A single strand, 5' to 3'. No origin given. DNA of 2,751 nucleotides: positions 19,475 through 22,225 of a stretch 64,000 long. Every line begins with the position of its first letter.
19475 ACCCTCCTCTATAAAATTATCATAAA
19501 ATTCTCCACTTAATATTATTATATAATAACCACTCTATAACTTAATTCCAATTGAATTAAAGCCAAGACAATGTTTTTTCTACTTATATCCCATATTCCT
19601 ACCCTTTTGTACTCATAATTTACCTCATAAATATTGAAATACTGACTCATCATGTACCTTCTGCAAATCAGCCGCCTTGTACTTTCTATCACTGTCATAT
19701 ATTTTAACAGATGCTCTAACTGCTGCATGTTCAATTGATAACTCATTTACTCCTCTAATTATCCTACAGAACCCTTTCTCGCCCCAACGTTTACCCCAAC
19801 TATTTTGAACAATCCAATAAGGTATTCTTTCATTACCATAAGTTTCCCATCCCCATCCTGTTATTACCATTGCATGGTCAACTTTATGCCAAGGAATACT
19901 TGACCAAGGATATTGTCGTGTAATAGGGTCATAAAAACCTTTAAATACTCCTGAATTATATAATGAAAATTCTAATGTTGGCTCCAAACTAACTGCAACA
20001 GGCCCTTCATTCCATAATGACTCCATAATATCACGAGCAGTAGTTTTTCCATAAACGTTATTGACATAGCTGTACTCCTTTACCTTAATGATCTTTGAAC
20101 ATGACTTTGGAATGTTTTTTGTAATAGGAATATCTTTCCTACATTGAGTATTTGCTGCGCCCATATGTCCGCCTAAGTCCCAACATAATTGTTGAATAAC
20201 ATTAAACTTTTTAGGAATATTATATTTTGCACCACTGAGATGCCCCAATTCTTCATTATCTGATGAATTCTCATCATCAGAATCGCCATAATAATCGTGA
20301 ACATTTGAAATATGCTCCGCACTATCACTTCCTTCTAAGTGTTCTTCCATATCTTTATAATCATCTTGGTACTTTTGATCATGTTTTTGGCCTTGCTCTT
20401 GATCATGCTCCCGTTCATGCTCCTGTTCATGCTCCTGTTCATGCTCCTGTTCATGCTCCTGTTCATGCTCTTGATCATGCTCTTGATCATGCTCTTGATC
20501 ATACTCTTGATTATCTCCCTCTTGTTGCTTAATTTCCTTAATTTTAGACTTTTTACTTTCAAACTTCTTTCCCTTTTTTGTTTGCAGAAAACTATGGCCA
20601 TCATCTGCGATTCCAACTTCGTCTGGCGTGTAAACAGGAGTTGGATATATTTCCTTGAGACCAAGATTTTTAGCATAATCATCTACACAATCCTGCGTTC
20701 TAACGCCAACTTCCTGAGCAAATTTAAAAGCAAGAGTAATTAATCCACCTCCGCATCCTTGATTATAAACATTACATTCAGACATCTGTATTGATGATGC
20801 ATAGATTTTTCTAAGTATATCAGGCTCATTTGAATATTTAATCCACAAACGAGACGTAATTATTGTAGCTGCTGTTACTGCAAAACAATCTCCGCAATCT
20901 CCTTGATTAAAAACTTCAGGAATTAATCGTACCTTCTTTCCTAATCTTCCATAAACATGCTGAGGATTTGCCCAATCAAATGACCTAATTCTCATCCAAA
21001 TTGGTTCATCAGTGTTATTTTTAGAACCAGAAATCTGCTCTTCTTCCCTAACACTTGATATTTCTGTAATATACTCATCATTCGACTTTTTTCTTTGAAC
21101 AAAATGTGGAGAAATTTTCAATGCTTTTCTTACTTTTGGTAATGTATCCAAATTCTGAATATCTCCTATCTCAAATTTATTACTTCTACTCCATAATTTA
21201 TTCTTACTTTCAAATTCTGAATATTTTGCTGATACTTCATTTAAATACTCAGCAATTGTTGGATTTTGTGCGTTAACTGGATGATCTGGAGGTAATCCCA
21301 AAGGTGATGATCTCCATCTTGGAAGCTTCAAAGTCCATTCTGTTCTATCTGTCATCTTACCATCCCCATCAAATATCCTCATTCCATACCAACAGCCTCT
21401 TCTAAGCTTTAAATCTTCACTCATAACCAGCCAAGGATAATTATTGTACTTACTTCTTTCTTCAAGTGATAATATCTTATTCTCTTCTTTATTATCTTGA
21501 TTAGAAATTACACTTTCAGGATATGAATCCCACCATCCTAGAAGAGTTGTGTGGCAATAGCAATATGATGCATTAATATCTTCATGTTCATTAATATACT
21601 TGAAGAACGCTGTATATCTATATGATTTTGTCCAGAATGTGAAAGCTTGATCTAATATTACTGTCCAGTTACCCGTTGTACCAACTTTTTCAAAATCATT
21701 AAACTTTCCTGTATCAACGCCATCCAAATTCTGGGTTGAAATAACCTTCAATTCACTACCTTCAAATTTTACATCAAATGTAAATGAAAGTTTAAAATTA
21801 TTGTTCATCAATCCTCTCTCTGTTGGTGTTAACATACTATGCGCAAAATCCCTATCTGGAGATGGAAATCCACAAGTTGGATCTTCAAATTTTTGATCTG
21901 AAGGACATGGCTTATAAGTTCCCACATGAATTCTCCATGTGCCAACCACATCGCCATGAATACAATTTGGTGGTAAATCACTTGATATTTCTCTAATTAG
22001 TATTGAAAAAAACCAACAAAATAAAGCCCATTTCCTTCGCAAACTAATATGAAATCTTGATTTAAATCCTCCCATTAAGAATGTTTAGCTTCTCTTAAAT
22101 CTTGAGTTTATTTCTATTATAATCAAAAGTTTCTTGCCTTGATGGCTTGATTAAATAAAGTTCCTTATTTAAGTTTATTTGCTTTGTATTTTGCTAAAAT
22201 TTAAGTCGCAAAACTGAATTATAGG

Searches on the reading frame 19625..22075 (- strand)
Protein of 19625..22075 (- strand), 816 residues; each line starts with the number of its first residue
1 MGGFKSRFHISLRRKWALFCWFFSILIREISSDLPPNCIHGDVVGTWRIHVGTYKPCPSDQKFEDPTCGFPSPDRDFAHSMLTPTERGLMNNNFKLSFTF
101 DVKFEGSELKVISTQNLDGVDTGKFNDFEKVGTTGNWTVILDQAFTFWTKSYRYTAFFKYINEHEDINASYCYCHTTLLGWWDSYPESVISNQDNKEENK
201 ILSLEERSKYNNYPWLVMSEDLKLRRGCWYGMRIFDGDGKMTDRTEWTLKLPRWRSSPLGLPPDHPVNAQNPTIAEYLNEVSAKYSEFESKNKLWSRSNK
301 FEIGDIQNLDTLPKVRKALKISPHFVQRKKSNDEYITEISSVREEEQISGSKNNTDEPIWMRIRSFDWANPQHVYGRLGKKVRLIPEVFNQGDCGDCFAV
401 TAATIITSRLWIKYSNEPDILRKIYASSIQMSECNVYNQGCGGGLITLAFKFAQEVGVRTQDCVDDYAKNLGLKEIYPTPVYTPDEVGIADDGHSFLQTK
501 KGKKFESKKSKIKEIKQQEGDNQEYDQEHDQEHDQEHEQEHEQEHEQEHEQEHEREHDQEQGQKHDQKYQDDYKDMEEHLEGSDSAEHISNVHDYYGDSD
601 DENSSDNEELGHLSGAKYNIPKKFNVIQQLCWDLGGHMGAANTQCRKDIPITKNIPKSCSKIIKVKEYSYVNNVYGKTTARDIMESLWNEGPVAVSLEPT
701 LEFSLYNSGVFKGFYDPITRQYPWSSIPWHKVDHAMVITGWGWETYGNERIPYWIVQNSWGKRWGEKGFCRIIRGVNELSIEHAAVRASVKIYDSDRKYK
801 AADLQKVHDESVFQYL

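Call 34: find_homologous_proteins(query=window:19625-22075:-, max_evalue=1e-10)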
Query window:19625-22075:- (816 aa): 10 proteins with E <= 1e-10 among 4463 candidates.
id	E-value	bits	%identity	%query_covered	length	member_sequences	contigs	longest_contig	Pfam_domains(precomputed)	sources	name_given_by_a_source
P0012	0.0e+0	1615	84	100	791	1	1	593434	PF00112.30,PF08773.17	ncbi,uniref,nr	ncbi:secreted papain like protease [Cryptosporidium sp. chipmunk genotype I]|uniref:secreted papain 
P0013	0.0e+0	1499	78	100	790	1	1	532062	PF00112.30,PF08773.17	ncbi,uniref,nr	ncbi:uncharacterized protein cubi_00736 [Cryptosporidium ubiquitum]|uniref:Peptidase C1A papain C-te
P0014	0.0e+0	1322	69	98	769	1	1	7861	PF00112.30,PF08773.17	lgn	-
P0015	0.0e+0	1320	68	100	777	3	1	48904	PF00112.30,PF08773.17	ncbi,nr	ncbi:hypothetical protein OIY81_2587 [Cryptosporidium canis]|nr:hypothetical protein OIY81_2587 [Cry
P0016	0.0e+0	1173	61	98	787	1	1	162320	PF00112.30,PF08773.17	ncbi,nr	ncbi:cathepsin CPC2 [Cryptosporidium felis]|nr:cathepsin CPC2 [Cryptosporidium felis]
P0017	0.0e+0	1048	60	58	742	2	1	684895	PF00112.30,PF03051.22,PF08773.17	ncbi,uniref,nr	ncbi:secreted papain like protease [Cryptosporidium bovis]|uniref:secreted papain like protease n=1 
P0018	0.0e+0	1039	56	98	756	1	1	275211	PF00112.30,PF03051.22,PF08773.17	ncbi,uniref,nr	ncbi:secreted papain like protease [Cryptosporidium ryanae]|uniref:secreted papain like protease n=1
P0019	1.0e-242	826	46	98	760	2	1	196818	PF00112.30,PF08773.17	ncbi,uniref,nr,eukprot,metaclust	ncbi:cathepsin C, putative [Cryptosporidium muris RN66]|uniref:Dipeptidyl peptidase 1 n=1 Tax=Crypto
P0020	2.1e-101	358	32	53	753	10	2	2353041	PF00112.30,PF08773.17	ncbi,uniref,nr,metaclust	ncbi:cathepsin CPC2 [Toxoplasma gondii p89]|uniref:Dipeptidyl peptidase 1 n=2 Tax=Toxoplasma gondii 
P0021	1.4e-98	349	28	55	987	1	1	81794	PF00112.30,PF08773.17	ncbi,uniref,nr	ncbi:uncharacterized protein LOC34618786 [Cyclospora cayetanensis]|uniref:Dipeptidyl peptidase 1 n=1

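Call 35: find_encoding_contigs(protein=P0012, flank=10000, max_places=1)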
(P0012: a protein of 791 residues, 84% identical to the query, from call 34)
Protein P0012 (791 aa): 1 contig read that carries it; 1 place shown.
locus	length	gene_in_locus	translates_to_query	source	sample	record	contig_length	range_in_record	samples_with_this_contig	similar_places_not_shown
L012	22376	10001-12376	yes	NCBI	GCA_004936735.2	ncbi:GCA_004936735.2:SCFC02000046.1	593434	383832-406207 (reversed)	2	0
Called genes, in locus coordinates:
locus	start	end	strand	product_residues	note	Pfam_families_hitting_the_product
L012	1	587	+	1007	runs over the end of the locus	-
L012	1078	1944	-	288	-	-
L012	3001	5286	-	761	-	PF18101:Pan3_CK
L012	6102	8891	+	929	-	PF00012:HSP70, PF27508:HYOU1_C (faint)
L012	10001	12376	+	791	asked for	PF08773:CathepsinC_exc, PF00112:Peptidase_C1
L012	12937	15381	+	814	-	-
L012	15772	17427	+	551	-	PF08585:RMI1_N_C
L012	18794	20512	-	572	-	-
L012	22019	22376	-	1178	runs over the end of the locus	PF02879:PGM_PMM_II, PF02880:PGM_PMM_III, PF24947:PGM1_C_vert_fung, PF00408:PGM_PMM_IV (faint), PF02878:PGM_PMM_I, PF02879:PGM_PMM_II, PF02880:PGM_PMM_III, PF24947:PGM1_C_vert_fung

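Call 36: find_encoding_contigs(protein=P0013, flank=10000, max_places=1)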
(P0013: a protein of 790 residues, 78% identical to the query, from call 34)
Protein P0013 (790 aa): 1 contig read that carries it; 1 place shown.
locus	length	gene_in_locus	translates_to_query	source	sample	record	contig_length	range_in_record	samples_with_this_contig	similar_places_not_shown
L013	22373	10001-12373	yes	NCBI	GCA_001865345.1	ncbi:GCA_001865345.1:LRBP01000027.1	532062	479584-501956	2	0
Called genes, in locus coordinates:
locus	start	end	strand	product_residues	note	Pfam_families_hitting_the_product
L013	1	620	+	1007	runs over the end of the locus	-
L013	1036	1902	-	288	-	-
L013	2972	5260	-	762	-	PF18101:Pan3_CK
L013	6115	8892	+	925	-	PF00012:HSP70, PF27508:HYOU1_C (weak)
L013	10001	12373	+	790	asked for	PF08773:CathepsinC_exc, PF00112:Peptidase_C1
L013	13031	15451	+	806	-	-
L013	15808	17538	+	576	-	-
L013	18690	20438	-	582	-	-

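Call 37: find_encoding_contigs(protein=P0015, flank=10000, max_places=1)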
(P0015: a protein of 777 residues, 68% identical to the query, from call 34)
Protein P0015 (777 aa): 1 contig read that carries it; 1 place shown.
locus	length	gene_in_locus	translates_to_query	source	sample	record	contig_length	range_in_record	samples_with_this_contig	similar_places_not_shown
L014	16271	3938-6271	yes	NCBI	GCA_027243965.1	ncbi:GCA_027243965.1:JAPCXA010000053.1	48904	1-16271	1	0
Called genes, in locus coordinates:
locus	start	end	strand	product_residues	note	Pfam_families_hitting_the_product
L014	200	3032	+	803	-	PF27508:HYOU1_C (weak)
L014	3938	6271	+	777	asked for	PF08773:CathepsinC_exc, PF00112:Peptidase_C1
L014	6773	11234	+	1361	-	-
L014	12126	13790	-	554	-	-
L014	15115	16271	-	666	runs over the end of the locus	PF02878:PGM_PMM_I, PF02879:PGM_PMM_II, PF02880:PGM_PMM_III, PF00408:PGM_PMM_IV (weak), PF24947:PGM1_C_vert_fung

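Call 38: find_encoding_contigs(protein=P0016, flank=10000, max_places=1)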
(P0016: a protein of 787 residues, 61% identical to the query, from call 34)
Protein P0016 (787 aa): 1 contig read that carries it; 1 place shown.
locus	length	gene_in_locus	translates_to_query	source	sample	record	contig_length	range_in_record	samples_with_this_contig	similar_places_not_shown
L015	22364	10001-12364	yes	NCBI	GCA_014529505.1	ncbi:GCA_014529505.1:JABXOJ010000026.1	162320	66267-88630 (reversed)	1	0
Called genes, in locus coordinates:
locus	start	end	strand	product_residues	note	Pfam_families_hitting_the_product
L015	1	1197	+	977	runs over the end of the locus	-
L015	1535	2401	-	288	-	-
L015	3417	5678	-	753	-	PF18101:Pan3_CK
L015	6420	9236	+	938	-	PF00012:HSP70, PF27508:HYOU1_C (weak)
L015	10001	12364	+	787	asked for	PF08773:CathepsinC_exc, PF00112:Peptidase_C1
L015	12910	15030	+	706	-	-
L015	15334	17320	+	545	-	PF08585:RMI1_N_C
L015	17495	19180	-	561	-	-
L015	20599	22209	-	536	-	-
